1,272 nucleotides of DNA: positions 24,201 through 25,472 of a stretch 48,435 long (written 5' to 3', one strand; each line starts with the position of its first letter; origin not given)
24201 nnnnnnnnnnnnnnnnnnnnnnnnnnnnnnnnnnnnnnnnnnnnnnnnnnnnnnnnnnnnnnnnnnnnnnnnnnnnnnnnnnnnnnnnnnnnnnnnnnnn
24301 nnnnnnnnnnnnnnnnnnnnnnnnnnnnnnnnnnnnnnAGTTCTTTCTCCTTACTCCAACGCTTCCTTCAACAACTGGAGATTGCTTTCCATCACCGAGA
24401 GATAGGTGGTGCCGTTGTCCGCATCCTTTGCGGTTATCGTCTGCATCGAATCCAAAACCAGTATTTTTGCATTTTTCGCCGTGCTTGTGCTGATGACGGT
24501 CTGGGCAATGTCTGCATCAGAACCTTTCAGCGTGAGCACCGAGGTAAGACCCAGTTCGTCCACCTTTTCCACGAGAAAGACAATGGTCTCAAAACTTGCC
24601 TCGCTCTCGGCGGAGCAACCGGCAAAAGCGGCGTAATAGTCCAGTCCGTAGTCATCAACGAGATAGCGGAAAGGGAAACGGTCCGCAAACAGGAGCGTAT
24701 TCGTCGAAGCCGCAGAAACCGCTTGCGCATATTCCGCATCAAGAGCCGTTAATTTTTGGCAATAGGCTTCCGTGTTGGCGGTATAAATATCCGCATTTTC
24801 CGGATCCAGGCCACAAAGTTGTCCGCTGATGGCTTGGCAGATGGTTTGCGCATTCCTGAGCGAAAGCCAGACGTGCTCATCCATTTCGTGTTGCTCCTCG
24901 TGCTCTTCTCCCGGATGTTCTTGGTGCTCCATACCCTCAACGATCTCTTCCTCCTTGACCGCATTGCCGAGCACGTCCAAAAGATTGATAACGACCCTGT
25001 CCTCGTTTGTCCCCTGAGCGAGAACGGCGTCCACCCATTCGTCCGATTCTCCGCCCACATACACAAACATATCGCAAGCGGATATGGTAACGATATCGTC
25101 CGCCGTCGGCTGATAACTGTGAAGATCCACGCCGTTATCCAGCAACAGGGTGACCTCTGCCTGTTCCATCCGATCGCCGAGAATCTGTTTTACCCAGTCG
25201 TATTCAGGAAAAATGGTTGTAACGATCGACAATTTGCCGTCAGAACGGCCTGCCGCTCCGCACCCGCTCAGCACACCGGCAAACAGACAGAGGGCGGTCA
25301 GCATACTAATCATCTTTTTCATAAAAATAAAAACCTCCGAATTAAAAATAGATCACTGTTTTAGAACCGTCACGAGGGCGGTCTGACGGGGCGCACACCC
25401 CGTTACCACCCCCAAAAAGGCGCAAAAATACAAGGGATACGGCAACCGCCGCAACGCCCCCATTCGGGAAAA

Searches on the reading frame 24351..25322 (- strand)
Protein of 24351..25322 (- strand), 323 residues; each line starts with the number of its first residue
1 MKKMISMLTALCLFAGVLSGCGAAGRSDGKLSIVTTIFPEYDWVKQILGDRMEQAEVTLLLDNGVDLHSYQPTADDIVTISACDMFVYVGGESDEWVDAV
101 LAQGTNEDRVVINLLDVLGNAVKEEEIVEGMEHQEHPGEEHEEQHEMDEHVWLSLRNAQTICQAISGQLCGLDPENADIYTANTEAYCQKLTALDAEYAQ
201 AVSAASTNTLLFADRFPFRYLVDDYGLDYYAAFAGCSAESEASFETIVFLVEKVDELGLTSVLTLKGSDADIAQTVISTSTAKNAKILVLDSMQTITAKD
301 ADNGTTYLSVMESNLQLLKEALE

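Call 70: search_protein_families(library=pfam, proteins=[window:24351-25322:-], max_evalue=0.00001)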
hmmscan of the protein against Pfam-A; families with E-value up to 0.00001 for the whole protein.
window:24351-25322:- (323 aa): 1 family
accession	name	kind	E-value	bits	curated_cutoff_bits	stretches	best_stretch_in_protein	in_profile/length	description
PF01297.22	ZnuA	-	2.3e-68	231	29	1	33-321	1-263/263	Zinc-uptake complex component A periplasmic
